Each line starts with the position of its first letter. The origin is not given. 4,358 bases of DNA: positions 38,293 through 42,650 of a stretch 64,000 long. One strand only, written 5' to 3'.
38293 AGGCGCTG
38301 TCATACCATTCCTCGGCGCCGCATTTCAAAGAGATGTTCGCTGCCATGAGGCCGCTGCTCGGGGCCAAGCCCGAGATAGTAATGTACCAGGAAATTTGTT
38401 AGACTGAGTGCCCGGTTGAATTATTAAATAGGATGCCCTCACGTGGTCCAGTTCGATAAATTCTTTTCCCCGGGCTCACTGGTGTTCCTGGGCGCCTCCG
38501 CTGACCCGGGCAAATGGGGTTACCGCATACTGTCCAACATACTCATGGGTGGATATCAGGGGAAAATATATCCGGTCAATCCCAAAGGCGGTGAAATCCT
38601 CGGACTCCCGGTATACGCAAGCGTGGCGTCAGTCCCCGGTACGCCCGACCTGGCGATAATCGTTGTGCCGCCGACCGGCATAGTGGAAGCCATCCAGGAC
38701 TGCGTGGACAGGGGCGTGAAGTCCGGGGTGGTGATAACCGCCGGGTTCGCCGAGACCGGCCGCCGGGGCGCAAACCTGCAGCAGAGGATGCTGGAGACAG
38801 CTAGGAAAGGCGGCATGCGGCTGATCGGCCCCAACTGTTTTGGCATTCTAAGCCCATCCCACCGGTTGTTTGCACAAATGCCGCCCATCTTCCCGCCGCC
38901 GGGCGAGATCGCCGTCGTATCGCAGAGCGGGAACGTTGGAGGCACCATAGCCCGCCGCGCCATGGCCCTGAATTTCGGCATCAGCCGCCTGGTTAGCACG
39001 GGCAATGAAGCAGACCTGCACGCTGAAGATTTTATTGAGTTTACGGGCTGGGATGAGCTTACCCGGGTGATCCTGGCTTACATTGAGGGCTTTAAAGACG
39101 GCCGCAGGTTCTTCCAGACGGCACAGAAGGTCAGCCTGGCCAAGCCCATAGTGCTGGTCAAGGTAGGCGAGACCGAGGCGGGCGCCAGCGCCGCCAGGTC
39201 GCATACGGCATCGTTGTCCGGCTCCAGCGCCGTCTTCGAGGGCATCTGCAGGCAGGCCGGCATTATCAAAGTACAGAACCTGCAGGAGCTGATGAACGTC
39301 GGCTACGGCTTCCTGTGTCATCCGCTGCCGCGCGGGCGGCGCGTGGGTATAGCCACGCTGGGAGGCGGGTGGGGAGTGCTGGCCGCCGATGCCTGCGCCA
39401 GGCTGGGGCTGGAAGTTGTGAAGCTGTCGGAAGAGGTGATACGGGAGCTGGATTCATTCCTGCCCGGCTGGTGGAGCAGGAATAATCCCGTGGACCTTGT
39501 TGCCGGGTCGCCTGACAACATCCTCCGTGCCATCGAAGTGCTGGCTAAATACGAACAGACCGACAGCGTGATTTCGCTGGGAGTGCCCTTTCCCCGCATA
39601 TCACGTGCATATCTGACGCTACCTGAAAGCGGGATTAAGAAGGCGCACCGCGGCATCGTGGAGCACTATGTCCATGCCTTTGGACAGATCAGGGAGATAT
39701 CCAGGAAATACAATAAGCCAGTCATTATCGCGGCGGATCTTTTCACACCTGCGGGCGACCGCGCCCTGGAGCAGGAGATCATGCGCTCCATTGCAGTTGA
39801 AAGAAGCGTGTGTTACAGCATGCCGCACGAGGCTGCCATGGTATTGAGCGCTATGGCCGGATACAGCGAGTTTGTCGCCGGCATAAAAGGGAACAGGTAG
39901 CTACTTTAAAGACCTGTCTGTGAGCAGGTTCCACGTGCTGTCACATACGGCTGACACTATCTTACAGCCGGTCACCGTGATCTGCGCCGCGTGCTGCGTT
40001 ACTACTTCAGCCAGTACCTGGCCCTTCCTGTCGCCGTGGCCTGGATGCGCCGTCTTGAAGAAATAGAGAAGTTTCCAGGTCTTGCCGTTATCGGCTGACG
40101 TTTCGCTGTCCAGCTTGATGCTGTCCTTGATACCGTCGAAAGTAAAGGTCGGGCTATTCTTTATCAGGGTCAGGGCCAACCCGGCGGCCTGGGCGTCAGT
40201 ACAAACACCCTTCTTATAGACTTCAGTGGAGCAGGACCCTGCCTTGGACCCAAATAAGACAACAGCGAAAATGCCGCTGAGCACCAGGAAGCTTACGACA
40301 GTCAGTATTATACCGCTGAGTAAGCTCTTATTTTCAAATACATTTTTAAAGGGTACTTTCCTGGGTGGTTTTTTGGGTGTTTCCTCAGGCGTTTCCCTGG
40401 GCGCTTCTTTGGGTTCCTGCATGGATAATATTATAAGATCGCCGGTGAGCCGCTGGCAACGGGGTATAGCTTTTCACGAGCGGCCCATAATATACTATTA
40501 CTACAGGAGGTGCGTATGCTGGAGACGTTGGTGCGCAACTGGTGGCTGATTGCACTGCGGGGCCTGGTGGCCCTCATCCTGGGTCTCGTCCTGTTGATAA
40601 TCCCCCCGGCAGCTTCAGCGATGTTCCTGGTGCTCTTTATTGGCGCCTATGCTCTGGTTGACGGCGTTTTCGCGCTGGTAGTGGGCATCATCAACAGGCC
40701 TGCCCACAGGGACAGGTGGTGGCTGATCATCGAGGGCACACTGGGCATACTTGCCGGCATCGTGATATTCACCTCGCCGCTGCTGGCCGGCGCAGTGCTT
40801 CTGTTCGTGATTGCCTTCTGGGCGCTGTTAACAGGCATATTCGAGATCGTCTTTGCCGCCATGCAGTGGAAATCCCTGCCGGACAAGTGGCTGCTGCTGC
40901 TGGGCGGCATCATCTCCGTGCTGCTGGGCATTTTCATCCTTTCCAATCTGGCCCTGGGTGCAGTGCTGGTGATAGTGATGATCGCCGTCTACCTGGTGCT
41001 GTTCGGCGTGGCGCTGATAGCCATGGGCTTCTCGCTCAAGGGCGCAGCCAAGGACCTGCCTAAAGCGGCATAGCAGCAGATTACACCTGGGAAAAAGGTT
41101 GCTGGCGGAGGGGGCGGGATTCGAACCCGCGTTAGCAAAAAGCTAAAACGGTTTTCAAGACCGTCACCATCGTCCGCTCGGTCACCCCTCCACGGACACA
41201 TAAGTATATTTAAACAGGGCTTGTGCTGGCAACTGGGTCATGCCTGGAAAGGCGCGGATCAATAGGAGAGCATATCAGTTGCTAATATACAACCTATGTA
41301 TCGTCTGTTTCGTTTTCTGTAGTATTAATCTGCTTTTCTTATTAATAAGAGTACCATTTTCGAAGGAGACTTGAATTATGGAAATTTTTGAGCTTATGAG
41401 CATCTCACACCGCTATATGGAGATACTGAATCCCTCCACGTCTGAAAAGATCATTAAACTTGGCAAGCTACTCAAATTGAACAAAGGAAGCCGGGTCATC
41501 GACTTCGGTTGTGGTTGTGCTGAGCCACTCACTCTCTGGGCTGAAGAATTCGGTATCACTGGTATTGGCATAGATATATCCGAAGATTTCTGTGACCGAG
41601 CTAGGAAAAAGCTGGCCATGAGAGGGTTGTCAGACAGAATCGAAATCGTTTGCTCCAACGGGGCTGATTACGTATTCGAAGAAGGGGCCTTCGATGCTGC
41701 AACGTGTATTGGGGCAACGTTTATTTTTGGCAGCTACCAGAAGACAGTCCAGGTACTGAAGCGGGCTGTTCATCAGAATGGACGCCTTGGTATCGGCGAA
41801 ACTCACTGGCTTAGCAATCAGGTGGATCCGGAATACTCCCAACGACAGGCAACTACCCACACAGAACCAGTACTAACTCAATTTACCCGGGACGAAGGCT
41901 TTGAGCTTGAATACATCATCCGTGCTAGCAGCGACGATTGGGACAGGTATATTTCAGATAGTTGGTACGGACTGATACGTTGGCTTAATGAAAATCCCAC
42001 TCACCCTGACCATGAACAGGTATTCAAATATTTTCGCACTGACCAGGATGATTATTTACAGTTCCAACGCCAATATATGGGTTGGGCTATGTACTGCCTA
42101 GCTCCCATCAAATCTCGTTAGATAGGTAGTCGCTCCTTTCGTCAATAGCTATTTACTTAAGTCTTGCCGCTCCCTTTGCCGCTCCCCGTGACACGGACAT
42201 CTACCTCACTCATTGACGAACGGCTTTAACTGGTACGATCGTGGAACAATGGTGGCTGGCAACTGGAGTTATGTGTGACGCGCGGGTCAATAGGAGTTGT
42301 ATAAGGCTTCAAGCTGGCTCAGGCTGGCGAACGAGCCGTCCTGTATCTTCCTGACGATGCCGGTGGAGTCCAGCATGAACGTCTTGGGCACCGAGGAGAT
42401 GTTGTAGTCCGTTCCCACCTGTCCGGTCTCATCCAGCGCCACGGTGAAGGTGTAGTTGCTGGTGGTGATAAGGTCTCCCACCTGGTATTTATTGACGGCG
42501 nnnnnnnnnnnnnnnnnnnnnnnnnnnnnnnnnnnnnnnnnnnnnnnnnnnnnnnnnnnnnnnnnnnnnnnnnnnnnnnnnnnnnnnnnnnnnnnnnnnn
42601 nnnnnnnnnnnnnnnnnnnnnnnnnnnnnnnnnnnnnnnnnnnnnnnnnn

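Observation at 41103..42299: tRNA-Ser-adjacent low-GC methyltransferase cassette bounded by ~46-bp direct repeats that are fossil 3' ends of the paralog family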

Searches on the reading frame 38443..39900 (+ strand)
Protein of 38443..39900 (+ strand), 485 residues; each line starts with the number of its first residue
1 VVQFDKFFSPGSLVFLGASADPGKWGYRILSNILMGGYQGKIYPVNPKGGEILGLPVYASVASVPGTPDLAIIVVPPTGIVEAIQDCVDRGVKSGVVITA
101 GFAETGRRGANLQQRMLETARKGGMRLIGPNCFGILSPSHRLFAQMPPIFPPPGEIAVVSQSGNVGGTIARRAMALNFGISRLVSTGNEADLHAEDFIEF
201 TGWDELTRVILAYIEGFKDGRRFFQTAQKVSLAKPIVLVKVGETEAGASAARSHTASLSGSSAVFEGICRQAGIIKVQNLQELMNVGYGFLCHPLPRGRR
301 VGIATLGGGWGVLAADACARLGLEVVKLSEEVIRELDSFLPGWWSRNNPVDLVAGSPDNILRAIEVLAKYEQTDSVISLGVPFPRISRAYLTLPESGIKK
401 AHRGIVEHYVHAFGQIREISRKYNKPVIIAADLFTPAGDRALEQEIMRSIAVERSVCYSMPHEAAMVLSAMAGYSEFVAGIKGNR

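Call 19: find_related_loci(query=window:38443-39900:+, collection=genome_contigs, flank=10000)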
Query window:38443-39900:+ (485 aa) in genome_contigs; peptide patterns used: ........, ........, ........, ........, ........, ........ (x = any residue, [..] = any of these).
104 stretches matched a pattern; 17 encode a relative of the query (tblastn E <= 1e-3); 17 distinct loci.
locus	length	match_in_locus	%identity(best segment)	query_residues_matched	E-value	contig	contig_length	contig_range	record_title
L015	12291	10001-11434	68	1-478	0e+0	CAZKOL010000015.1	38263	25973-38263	MAG TPA_asm: uncultured Dehalococcoidales bacterium isolate SRP178699_co2_170 genome assembly, contig: NODE_411_length_3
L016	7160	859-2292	68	1-478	0e+0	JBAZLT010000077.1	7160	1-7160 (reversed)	MAG: Dehalococcoidia bacterium isolate SO_2017_LW4_21 scaffold_14987_c2_LW137-91_2017, whole genome shotgun sequence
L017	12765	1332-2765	68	1-478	0e+0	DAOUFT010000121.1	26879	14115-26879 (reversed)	MAG TPA_asm: Dehalococcoidia bacterium isolate R24_101 k131_1798263, whole genome shotgun sequence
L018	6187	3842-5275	68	1-478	0e+0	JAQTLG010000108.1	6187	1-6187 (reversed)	MAG: Dehalococcoidia bacterium isolate STA_11 NODE_29703_length_6187_cov_1.975743_Sandtown_A, whole genome shotgun seque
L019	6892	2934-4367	66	1-478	0e+0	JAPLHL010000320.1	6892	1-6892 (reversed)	MAG: Chloroflexota bacterium isolate LacPavin_0920_SED4_MAG_48_8 LacPavin_0920_SED4_scaffold_2038708, whole genome shotg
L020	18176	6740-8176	69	1-478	0e+0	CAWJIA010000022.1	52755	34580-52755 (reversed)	MAG: uncultured Chloroflexia bacterium isolate MFD03726.bin.1.148 genome assembly, contig: contig_55107, whole genome sh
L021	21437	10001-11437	69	1-478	0e+0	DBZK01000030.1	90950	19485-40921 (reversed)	MAG TPA_asm: Dehalococcoidia bacterium UBA1162 UBA1162_contig_43751, whole genome shotgun sequence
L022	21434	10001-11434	67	1-478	0e+0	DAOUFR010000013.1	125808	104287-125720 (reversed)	MAG TPA_asm: Dehalococcoidia bacterium isolate R125_62 2693, whole genome shotgun sequence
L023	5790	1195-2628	68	1-478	0e+0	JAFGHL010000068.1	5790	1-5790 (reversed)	MAG: Dehalococcoidia bacterium isolate Zod_Metabat.1459 k87_6997811, whole genome shotgun sequence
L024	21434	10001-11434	67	1-478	0e+0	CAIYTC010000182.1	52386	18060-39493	MAG: uncultured Dehalococcoidia bacterium isolate AlinenSedimentsD1_bin-0298 genome assembly, contig: bin-0298:182/296,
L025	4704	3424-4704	69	1-427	0e+0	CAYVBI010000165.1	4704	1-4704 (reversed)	MAG TPA_asm: uncultured Dehalococcoidales bacterium isolate SRP178699_co1_305 genome assembly, contig: NODE_27381_length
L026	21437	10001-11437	61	1-478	0e+0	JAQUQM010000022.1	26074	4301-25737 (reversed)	MAG: Dehalococcoidia bacterium isolate STD1_5 NODE_3916_length_26097_cov_3.734463_Sandtown_D1, whole genome shotgun sequ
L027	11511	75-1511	61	1-478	0e+0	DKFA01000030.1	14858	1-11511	MAG TPA_asm: Dehalococcoidia bacterium UBA6808 UBA6808_contig_16147, whole genome shotgun sequence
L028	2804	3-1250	64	68-485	0e+0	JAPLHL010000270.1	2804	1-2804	MAG: Chloroflexota bacterium isolate LacPavin_0920_SED4_MAG_48_8 LacPavin_0920_SED4_scaffold_2198556, whole genome shotg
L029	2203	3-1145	62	99-478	2e-169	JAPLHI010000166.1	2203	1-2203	MAG: Chloroflexota bacterium isolate LacPavin_0920_SED3_MAG_48_9 LacPavin_0920_SED3_scaffold_640986, whole genome shotgu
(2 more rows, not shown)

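Call 25: search_protein_families(library=pfam, proteins=[L022:12946-14109:+, L022:14162-15418:+, L022:15406-16641:+, L022:16682-17974:+, L022:18129-19325:+, L022:19375-19833:-, L027:2522-4642:+, L027:4933-5799:-, L027:5884-8490:-], max_evalue=0.001)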
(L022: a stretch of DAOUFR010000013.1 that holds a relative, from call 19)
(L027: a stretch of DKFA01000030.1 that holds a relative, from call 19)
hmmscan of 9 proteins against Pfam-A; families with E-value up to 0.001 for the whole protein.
L022:12946-14109:+ (387 aa): 4 families
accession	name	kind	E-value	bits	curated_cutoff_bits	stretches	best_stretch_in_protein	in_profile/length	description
PF00441.29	Acyl-CoA_dh_1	-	1.6e-40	139.1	22.4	1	234-376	5-147/150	Acyl-CoA dehydrogenase, C-terminal domain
PF02771.21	Acyl-CoA_dh_N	-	1.6e-28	99.8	22.9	1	6-119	1-112/113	Acyl-CoA dehydrogenase, N-terminal domain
PF02770.24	Acyl-CoA_dh_M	-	7.4e-23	81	33.3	1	124-219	1-97/97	Acyl-CoA dehydrogenase, middle domain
PF08028.16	Acyl-CoA_dh_2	-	9.2e-21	75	22.7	1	248-357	4-123/134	Acyl-CoA dehydrogenase, C-terminal domain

L022:14162-15418:+ (418 aa): 1 family
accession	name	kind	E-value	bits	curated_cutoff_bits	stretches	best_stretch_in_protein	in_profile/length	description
PF02515.22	CoA_transf_3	-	1.3e-82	278.3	23.3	1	15-394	4-366/366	CoA-transferase family III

L022:15406-16641:+ (411 aa): 1 family
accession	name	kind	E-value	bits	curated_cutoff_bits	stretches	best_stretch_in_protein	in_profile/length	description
PF02515.22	CoA_transf_3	-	2.9e-105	352.8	23.3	1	13-386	1-366/366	CoA-transferase family III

L022:16682-17974:+ (430 aa): 4 families
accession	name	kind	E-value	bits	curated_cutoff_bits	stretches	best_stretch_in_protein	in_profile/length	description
PF07690.21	MFS_1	-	2.7e-57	194.7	33.4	1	23-376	1-347/347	Major Facilitator Superfamily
PF00083.30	Sugar_tr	-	3.3e-12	46.5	22.3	1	46-196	37-195/452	Sugar (and other) transporter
PF03137.26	OATP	-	3.5e-08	32.6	25.8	1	216-320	281-384/545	Organic Anion Transporter Polypeptide (OATP) family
PF13347.12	MFS_2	-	0.00076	18.6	27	1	237-335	6-106/427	MFS/sugar transport protein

L022:18129-19325:+ (398 aa): 1 family
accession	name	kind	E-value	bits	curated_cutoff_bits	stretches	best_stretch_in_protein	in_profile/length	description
PF02515.22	CoA_transf_3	-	8.6e-106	354.6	23.3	1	4-374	1-366/366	CoA-transferase family III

L022:19375-19833:- (152 aa): 7 families
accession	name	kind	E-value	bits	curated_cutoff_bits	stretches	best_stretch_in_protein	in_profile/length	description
PF13412.12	HTH_24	-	1.7e-12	47.2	21.9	1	2-49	1-48/48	Winged helix-turn-helix DNA-binding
PF13404.12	HTH_AsnC-type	-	2e-12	47.1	27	1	2-43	1-42/42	AsnC-type helix-turn-helix domain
PF22482.2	AsnC_trans_reg_3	-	2.3e-08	34.5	24.4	1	75-143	23-90/95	PF0864 C-terminal dimeric alpha+beta barrel domain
PF01037.27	AsnC_trans_reg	-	1e-07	32.2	25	1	70-135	4-70/73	Lrp/AsnC ligand binding domain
PF18024.7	HTH_50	-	0.00029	20.9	27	0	2-42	8-47/50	Helix-turn-helix domain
PF08279.18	HTH_11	-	0.00039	20.7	25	1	8-55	4-51/55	HTH domain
PF13518.12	HTH_28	-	0.00046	20.7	25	1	9-47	4-41/52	Helix-turn-helix domain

L027:2522-4642:+ (706 aa): 4 families
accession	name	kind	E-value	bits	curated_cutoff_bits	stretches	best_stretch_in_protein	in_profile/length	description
PF00015.26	MCPsignal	-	9e-47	159.5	34.6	1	450-629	5-170/172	Methyl-accepting chemotaxis protein (MCP) signalling domain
PF18947.5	HAMP_2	-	2.7e-14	53.3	24.3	1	278-338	3-63/67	HAMP domain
PF08448.16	PAS_4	-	3.1e-12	47.1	23.1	1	51-154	3-106/110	PAS fold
PF00672.30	HAMP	-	6.7e-05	23.6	25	0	294-321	5-32/53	HAMP domain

L027:4933-5799:- (288 aa): 2 families
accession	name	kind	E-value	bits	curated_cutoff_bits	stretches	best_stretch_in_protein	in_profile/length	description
PF12849.12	PBP_like_2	-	6.4e-29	102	27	1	34-274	4-267/267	PBP superfamily domain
PF13531.11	SBP_bac_11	-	0.00052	20.3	25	0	41-284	2-226/227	Bacterial extracellular solute-binding protein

L027:5884-8490:- (868 aa): 3 families
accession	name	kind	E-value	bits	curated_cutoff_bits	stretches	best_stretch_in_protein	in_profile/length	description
PF07705.17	CARDB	-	2.2e-71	236.9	22.7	5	498-593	2-98/101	CARDB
PF00404.24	Dockerin_1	-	4.3e-05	24.1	22.9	1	813-857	3-50/57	Dockerin type I domain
PF00041.27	fn3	-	0.00038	21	25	1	194-281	2-83/84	Fibronectin type III domain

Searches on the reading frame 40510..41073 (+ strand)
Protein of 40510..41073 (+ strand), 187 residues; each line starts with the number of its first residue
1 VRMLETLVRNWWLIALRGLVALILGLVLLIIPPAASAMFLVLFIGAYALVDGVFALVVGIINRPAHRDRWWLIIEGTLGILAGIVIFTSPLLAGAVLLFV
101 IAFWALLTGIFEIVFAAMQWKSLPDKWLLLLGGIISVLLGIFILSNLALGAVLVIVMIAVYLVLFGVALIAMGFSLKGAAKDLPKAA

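Call 6: search_protein_families(library=pfam, proteins=[window:40510-41073:+], max_evalue=0.01)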
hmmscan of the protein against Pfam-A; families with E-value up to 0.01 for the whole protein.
window:40510-41073:+ (187 aa): 1 family
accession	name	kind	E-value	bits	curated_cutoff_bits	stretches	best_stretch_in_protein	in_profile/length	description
PF03729.18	DUF308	-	3.2e-24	85.4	25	3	16-87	1-72/73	Short repeat of unknown function (DUF308)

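Call 11: find_encoding_contigs(protein=window:40510-41073:+, flank=6000, max_places=10)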
Protein window:40510-41073:+ (187 aa): no gene with exactly this product is on record in the collection.

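Call 57: find_encoding_contigs(protein=window:40516-41073:+, flank=3500, max_places=10)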
Protein window:40516-41073:+ (185 aa): 11 contigs read that carry it; 3 places shown.
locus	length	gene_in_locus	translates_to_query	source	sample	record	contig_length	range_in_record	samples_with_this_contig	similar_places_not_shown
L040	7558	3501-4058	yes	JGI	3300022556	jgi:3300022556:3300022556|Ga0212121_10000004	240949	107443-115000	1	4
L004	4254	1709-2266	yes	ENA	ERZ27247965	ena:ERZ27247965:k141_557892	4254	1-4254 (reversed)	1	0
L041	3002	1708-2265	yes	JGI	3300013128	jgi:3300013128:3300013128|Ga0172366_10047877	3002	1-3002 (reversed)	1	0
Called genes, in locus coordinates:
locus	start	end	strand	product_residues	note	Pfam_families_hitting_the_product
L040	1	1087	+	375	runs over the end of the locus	PF00753:Lactamase_B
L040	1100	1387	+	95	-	PF03992:ABM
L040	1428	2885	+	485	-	PF02629:CoA_binding, PF13380:CoA_binding_2, PF13607:Succ_CoA_lig, PF19045:Ligase_CoA_2 (weak)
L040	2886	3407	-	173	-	-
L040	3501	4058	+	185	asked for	PF03729:DUF308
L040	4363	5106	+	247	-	PF01135:PCMT (weak), PF01209:Ubie_methyltran, PF02353:CMAS, PF13489:Methyltransf_23 (weak), PF13847:Methyltransf_31, PF08241:Methyltransf_11, PF08242:Methyltransf_12 (weak), PF13649:Methyltransf_25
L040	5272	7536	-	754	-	PF12773:DZR (faint), PF13248:Zn_ribbon_3 (weak), PF13240:Zn_Ribbon_1 (weak), PF00041:fn3 (weak), PF16656:Pur_ac_phosph_N (weak), PF00578:AhpC-TSA, PF08534:Redoxin, PF13905:Thioredoxin_8 (weak), +1 more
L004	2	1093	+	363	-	?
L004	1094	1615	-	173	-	-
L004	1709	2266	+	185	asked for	PF03729:DUF308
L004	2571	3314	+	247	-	PF01135:PCMT (weak), PF01209:Ubie_methyltran, PF02353:CMAS, PF13489:Methyltransf_23 (weak), PF13847:Methyltransf_31, PF08241:Methyltransf_11, PF08242:Methyltransf_12 (weak), PF13649:Methyltransf_25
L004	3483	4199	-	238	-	PF00005:ABC_tran, PF00578:AhpC-TSA, PF08534:Redoxin, PF00085:Thioredoxin (faint), PF13905:Thioredoxin_8 (weak)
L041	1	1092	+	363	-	?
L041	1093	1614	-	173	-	-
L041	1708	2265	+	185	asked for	PF03729:DUF308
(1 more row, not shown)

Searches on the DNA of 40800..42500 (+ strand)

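Call 40: search_rna_families(source=window, start=40800, end=42500, threshold=evalue, max_evalue=1)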
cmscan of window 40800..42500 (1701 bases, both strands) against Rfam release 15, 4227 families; matches with E-value up to 1: 3.
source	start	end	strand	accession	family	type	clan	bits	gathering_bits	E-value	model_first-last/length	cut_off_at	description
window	41106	41191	-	RF00005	tRNA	Gene; tRNA;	CL00001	55.9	29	6.2e-11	1-71/71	no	tRNA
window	41106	41156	+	RF04351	Plastid-psbl-rps4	Cis-reg;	-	37.8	68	5.8e-06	1-53/53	no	Plastid-psbl-rps4 3UTR RNA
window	41027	41200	-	RF02223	sX4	Gene; sRNA;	-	28.2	70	0.0015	1-167/167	no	Proteobacterial sRNA sX4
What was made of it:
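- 41103..41191 (-): tRNA-Ser(TGA) gene, conserved and syntenic in relatives. Rfam RF00005, 55.9 bits (call 40).
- Tried and rejected: Riboswitch or other RNA: Rfam finds only the tRNA above threshold (call 40).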

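Call 53: search_dna_similar(query=window:41269-42250:+, collection=phages, mode=distant, max_rows=8)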
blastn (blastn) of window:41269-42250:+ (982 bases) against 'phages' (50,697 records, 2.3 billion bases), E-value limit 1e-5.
No match.
